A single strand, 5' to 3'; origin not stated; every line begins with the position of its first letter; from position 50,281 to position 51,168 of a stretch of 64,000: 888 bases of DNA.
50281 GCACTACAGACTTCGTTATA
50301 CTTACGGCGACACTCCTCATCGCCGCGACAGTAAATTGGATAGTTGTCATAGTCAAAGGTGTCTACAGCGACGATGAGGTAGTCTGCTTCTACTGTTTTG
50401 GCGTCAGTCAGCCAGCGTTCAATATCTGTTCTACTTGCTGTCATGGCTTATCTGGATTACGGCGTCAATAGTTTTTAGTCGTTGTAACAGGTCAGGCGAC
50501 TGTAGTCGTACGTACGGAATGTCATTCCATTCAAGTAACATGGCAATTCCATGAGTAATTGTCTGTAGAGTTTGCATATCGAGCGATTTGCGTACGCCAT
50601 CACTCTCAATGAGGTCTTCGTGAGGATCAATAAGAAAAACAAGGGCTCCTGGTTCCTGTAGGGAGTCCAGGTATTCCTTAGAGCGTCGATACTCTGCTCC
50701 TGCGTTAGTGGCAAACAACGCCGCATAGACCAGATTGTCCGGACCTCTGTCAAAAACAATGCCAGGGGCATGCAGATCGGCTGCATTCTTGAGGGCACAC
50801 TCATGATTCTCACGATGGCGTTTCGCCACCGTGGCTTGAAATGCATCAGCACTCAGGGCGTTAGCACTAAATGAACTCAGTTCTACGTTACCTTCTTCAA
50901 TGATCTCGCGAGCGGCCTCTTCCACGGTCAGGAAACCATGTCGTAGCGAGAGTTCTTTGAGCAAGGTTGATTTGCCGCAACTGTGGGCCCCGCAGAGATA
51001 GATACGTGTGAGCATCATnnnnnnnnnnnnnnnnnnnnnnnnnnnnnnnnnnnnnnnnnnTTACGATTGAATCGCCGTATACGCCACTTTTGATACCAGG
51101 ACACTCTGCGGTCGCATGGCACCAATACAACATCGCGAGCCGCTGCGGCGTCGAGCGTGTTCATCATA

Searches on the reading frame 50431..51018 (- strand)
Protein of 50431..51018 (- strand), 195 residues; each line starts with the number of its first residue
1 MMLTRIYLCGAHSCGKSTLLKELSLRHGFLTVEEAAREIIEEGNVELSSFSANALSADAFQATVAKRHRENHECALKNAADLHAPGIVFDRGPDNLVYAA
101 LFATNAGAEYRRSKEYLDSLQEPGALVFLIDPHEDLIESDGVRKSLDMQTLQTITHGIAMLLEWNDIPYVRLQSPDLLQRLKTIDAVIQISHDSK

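Call 42: search_protein_families(library=ncbifam, proteins=[window:50431-51018:-], max_evalue=0.001)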
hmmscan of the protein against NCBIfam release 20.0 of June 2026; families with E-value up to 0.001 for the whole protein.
window:50431-51018:- (195 aa): 1 family
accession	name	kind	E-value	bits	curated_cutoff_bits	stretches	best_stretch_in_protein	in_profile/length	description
TIGR01526.1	nadR_NMN_Atrans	equivalog_domain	0.00029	20.2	341.15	1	6-180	165-324/325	nicotinamide-nucleotide adenylyltransferase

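Call 69: search_protein_families(library=phrogs, proteins=[window:50431-51018:-], max_evalue=0.001)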
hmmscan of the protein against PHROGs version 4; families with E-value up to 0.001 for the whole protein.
window:50431-51018:- (195 aa): 2 families
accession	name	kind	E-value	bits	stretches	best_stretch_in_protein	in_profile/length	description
phrog_2107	-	other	1.5e-09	38.8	1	1-145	1-149/201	thymidylate kinase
phrog_3462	-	moron, auxiliary metabolic gene and host takeover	3.8e-08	33.9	1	3-188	166-337/346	nicotinamide-nucleotide adenylyltransferase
